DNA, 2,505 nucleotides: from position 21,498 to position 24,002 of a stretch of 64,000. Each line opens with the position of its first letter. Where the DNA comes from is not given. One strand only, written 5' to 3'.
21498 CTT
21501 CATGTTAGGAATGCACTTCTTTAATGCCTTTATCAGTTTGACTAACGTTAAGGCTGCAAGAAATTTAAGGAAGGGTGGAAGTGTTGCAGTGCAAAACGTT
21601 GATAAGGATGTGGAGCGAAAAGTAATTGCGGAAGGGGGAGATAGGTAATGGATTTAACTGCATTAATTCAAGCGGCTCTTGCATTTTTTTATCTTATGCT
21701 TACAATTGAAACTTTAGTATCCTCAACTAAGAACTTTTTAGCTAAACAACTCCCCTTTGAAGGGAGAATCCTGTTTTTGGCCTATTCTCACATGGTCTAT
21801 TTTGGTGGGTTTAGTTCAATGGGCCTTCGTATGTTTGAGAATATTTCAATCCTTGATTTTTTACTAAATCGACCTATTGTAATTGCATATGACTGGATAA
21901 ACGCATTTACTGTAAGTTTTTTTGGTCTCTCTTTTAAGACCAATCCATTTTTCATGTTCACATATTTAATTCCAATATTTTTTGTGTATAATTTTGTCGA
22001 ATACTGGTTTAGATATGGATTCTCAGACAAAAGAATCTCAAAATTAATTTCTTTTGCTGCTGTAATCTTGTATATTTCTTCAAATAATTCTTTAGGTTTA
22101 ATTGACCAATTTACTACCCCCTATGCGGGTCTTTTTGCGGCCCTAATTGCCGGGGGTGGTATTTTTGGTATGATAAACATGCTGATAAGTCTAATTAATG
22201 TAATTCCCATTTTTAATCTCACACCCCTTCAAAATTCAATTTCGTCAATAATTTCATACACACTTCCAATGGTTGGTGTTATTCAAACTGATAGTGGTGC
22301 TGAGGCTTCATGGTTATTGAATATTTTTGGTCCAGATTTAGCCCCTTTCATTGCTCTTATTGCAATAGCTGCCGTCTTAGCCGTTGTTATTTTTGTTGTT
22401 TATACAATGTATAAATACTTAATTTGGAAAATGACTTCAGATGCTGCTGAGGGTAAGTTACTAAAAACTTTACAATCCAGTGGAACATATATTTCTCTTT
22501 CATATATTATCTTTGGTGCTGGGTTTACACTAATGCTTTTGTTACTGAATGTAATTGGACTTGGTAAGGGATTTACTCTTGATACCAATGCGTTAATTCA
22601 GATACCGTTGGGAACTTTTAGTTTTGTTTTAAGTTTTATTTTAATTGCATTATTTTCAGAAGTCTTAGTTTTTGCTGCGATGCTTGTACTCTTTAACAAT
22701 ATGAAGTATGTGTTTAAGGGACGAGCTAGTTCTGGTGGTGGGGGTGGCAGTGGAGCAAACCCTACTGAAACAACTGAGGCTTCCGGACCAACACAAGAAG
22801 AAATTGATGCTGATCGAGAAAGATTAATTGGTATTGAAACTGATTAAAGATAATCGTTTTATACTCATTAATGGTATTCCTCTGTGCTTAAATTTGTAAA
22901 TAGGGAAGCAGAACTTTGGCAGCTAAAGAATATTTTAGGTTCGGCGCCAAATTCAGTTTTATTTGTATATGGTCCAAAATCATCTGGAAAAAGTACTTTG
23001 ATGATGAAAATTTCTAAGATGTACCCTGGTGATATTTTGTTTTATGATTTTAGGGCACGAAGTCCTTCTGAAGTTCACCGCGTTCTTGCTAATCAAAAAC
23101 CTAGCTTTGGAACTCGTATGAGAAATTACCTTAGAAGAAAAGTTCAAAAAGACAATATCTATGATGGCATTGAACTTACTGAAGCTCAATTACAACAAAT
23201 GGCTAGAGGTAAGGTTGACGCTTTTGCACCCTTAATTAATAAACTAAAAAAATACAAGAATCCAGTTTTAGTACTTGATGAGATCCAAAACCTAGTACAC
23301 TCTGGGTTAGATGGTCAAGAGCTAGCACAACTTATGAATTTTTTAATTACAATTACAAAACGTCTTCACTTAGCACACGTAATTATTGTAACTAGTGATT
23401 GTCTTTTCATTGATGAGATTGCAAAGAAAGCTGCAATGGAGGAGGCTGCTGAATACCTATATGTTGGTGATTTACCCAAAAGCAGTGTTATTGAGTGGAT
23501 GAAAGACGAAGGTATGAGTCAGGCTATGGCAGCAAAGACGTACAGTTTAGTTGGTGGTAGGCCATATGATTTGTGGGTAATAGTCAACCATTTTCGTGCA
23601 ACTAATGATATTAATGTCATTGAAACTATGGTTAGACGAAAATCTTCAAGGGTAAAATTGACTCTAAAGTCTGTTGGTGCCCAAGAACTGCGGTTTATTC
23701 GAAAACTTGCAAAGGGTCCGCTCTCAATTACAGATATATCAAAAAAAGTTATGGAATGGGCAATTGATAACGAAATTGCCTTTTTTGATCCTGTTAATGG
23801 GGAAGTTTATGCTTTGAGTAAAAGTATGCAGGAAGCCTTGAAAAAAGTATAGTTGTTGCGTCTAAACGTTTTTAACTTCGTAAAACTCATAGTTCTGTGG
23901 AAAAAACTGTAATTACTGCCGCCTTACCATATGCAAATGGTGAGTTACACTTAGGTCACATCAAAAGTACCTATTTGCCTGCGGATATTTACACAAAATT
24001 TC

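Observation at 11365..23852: Orphan membrane-protein gene cluster (two divergent operons) centred on a 2,024-aa giant protein: candidate undescribed envelope or cell-contact apparatus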

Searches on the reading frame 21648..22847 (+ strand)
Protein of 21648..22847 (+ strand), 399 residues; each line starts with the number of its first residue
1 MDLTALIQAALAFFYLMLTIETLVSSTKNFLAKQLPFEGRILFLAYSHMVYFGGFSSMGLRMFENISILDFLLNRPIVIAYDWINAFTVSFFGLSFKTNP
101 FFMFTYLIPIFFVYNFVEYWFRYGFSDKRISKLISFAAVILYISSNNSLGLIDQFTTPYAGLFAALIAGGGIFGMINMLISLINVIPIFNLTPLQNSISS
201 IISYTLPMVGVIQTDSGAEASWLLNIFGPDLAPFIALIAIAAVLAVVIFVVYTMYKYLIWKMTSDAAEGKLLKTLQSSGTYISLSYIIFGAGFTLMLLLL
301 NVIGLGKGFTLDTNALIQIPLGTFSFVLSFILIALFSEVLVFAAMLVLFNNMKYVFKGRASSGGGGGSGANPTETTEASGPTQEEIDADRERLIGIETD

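Call 4: search_protein_families(library=pfam, proteins=[window:21648-22847:+], max_evalue=1)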
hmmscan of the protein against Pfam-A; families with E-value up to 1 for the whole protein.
window:21648-22847:+ (399 aa): 0 families

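Call 5: search_protein_families(library=ncbifam, proteins=[window:21648-22847:+], max_evalue=1)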
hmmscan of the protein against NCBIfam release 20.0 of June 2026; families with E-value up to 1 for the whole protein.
window:21648-22847:+ (399 aa): 0 families

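Call 10: find_encoding_contigs(protein=window:21648-22847:+, flank=10000, max_places=6)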
Protein window:21648-22847:+ (399 aa): no gene with exactly this product is on record in the collection.

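Call 55: search_protein_families(library=padloc, proteins=[window:21648-22847:+], max_evalue=0.1)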
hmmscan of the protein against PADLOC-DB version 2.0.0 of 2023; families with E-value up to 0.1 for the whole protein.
window:21648-22847:+ (399 aa): 0 families

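Call 56: search_protein_families(library=phrogs, proteins=[window:21648-22847:+], max_evalue=0.1)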
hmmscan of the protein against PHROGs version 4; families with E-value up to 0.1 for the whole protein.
window:21648-22847:+ (399 aa): 1 family
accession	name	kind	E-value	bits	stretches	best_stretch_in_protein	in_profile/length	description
phrog_22467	-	unknown function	0.033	14.9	1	346-389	4-47/268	-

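Call 66: find_related_loci(query=A3, collection=metagenome_contigs, flank=10000)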
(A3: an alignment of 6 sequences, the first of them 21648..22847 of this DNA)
Query A3 (399 aa) in metagenome_contigs; peptide patterns used: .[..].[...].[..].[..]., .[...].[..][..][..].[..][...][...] (x = any residue, [..] = any of these).
477 stretches matched a pattern; 5 encode a relative of the query (tblastn E <= 1e-3); 5 distinct loci.
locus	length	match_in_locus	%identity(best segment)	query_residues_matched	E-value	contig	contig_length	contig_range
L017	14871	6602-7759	48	3-385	1e-109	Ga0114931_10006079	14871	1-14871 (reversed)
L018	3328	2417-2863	44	6-162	1e-36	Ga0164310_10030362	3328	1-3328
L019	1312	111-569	34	3-158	6e-22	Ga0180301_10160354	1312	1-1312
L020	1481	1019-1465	36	7-158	2e-18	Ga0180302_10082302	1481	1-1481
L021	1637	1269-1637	32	3-128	9e-13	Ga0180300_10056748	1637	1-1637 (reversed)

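Call 82: search_solved_structures(query=A3, max_evalue=10)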
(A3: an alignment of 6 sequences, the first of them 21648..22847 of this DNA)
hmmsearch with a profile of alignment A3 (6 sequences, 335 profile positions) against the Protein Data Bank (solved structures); distinct sequences matched with E-value up to 10: 0.

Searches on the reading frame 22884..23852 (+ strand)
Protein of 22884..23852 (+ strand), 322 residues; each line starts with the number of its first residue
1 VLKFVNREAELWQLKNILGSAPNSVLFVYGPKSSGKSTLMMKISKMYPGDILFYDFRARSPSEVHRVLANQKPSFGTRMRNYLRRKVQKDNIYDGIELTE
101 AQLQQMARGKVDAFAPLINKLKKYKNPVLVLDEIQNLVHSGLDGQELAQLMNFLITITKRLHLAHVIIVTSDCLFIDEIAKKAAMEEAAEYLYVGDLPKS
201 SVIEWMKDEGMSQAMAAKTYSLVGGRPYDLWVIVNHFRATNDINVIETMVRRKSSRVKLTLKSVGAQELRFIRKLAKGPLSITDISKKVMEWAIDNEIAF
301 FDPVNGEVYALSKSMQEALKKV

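Call 4: search_protein_families(library=pfam, proteins=[window:22884-23852:+], max_evalue=1)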
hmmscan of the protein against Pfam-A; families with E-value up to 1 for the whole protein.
window:22884-23852:+ (322 aa): 23 families
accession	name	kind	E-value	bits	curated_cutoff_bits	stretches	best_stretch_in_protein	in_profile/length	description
PF01637.24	ATPase_2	-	7.4e-31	108.1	33.2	1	4-230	1-222/225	ATPase domain predominantly from Archaea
PF13173.12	AAA_14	-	1.2e-08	35.5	27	1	23-137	2-74/129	AAA domain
PF13191.12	AAA_16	-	1.6e-08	35.7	32.6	1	3-143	1-150/167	AAA ATPase domain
PF13401.12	AAA_22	-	1.8e-08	35.2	27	1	24-169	6-122/130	AAA domain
PF05621.17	TniB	-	5.2e-05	23.2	22.4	1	24-172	36-164/189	Bacterial TniB protein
PF00004.35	AAA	-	9.5e-05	23.3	21.2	1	27-172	2-110/131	ATPase family associated with various cellular activities (AAA)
PF10443.15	RNA12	-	0.00017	20.9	27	1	7-42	1-36/429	RNA12 protein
PF20703.3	nSTAND1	-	0.0013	18.8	27.1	1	4-195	16-185/379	Novel STAND NTPase 1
PF03215.21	Rad17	-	0.005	17.2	23.8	1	10-173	32-175/186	Rad17 P-loop domain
PF00005.33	ABC_tran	-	0.0081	17.2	25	1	22-79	10-74/137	ABC transporter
PF24883.2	NPHP3_N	-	0.021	15.5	24.8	1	20-171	19-163/164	Nephrocystin 3, N-terminal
PF00519.23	PPV_E1_C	-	0.021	14.4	26.5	1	11-54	106-150/289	Papillomavirus helicase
PF09848.15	SLFN-g3_helicase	-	0.033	13.9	24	1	24-169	2-119/354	Schlafen group 3, DNA/RNA helicase domain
PF13671.12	AAA_33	-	0.035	14.9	27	1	25-108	1-64/143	AAA domain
PF13481.12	AAA_25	-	0.058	13.4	27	1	23-140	33-158/195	AAA domain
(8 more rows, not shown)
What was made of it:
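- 22884..23852 (+): E: cytoplasmic P-loop ATPase of Pfam family ATPase_2 (PF01637), with a C-terminal MJ1010-like winged-helix region. 108 bits against a cut-off of 33.2 (call 4).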

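Call 5: search_protein_families(library=ncbifam, proteins=[window:22884-23852:+], max_evalue=1)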
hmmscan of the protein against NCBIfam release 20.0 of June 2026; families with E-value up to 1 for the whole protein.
window:22884-23852:+ (322 aa): 4 families
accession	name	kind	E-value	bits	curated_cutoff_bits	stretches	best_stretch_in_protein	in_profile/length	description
TIGR02928.1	TIGR02928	subfamily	0.00013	20.9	181.3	1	4-183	17-186/366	orc1/cdc6 family replication initiation protein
NF007687.2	PRK10363.1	equivalog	0.0016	18.3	160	1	74-106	35-67/152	cell-envelope stress modulator CpxP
NF047389.1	ATPase_Sll1717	subfamily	0.0051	16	75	0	23-46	30-52/454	P-loop ATPase, Sll1717 family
NF006320.0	PRK08533.1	equivalog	0.0053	16.4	215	1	110-177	102-166/230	flagellar accessory protein FlaH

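Call 32: search_solved_structures(query=window:22884-23852:+, max_evalue=0.01)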
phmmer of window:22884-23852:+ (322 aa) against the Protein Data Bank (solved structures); distinct sequences matched with E-value up to 0.01: 3.
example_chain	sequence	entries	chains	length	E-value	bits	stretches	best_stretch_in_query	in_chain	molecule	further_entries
3cmu_A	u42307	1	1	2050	1.6e-07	34.5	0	23-43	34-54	Protein recA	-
3cmt_A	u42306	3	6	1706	3.5e-06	30.1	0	23-43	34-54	Protein recA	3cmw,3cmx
3cmv_A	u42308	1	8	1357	8.9e-05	25.4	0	23-43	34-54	Protein recA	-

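Call 55: search_protein_families(library=padloc, proteins=[window:22884-23852:+], max_evalue=0.1)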
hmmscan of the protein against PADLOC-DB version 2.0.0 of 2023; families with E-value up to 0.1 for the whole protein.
window:22884-23852:+ (322 aa): 6 families
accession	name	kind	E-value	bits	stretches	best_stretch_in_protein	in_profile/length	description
PDLC04140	mad8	-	7.1e-06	23.7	1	14-155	18-128/314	mads_8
PDLC04787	PDC-S01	-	0.00016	18.7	0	79-137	47-104/412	-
PDLC04984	PDC-S27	-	0.0028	14.6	1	1-175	1-151/474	-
PDLC04789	PDC-S01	-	0.014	12.4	1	22-58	16-52/375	-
PDLC02335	AbiLi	-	0.02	12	0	24-46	77-99/326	AbiLi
PDLC02082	Cas3b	-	0.02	11.3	1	117-171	362-410/734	-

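Call 56: search_protein_families(library=phrogs, proteins=[window:22884-23852:+], max_evalue=0.1)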
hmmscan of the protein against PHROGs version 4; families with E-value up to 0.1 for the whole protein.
window:22884-23852:+ (322 aa): 7 families
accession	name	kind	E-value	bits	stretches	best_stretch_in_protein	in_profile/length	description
phrog_6891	-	other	2.5e-05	25.1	1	22-152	41-142/310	ATPase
phrog_4871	-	other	0.0048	16.4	1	114-187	273-345/764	ATP-dependent protease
phrog_5846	-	DNA, RNA and nucleotide metabolism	0.017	15.4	1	14-139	28-108/380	clamp loader of DNA polymerase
phrog_800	-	head and packaging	0.024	14.2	1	21-60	30-60/511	terminase small subunit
phrog_97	-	other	0.028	14.6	1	22-54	71-109/506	UvsX-like recombinase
phrog_4039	-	unknown function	0.03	15.2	0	81-152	30-101/140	-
phrog_23146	-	unknown function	0.048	14.9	1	171-218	64-111/113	-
